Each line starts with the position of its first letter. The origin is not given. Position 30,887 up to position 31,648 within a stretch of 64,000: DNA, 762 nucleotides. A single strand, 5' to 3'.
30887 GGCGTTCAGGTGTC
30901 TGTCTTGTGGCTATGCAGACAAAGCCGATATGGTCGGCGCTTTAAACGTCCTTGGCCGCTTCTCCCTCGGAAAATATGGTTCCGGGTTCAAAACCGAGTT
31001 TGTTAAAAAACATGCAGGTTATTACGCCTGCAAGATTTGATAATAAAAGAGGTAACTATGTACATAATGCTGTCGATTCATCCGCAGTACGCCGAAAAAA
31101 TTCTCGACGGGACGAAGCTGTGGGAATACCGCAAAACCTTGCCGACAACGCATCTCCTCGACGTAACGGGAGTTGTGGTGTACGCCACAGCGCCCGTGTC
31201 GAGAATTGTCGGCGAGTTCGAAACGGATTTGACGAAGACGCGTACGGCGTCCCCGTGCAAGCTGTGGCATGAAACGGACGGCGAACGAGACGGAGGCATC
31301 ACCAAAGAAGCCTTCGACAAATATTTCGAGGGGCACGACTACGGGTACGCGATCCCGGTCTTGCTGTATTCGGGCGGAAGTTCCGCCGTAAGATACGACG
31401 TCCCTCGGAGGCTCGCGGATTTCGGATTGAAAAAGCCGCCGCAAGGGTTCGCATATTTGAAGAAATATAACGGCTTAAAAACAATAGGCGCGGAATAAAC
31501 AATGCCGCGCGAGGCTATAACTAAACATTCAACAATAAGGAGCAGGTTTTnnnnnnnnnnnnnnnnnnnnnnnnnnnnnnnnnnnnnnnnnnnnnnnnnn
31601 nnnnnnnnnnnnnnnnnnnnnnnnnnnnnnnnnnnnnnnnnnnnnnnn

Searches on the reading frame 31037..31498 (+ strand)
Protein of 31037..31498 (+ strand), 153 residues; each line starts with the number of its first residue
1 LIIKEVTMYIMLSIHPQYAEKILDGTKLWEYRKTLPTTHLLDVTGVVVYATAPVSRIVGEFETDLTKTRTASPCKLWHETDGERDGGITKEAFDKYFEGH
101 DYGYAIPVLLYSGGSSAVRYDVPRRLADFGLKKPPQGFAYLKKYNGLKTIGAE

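Call 16: search_protein_families(library=pfam, proteins=[window:31037-31498:+], max_evalue=0.001)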
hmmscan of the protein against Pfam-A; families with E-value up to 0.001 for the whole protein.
window:31037-31498:+ (153 aa): 0 families

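Call 21: search_protein_families(library=pfam, proteins=[window:31037-31498:+], max_evalue=10)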
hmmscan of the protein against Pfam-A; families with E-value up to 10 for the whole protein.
window:31037-31498:+ (153 aa): 1 family
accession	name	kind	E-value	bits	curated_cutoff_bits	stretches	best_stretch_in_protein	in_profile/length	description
PF04266.20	ASCH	-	0.0025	18.9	21.2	1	12-64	1-51/103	ASCH domain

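Call 104: search_protein_families(library=padloc, proteins=[window:31037-31498:+], max_evalue=0.001)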
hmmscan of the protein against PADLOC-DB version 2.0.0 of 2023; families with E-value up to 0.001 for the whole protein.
window:31037-31498:+ (153 aa): 3 families
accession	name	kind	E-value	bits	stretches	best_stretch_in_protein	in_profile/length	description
PDLC04425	PDC-M11B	-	1.5e-33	114.1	1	8-143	1-124/132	-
PDLC04424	PDC-M11B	-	1.3e-26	91.2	1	4-143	4-131/142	-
PDLC04423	PDC-M11B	-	1.9e-13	48.7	1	12-141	1-118/164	-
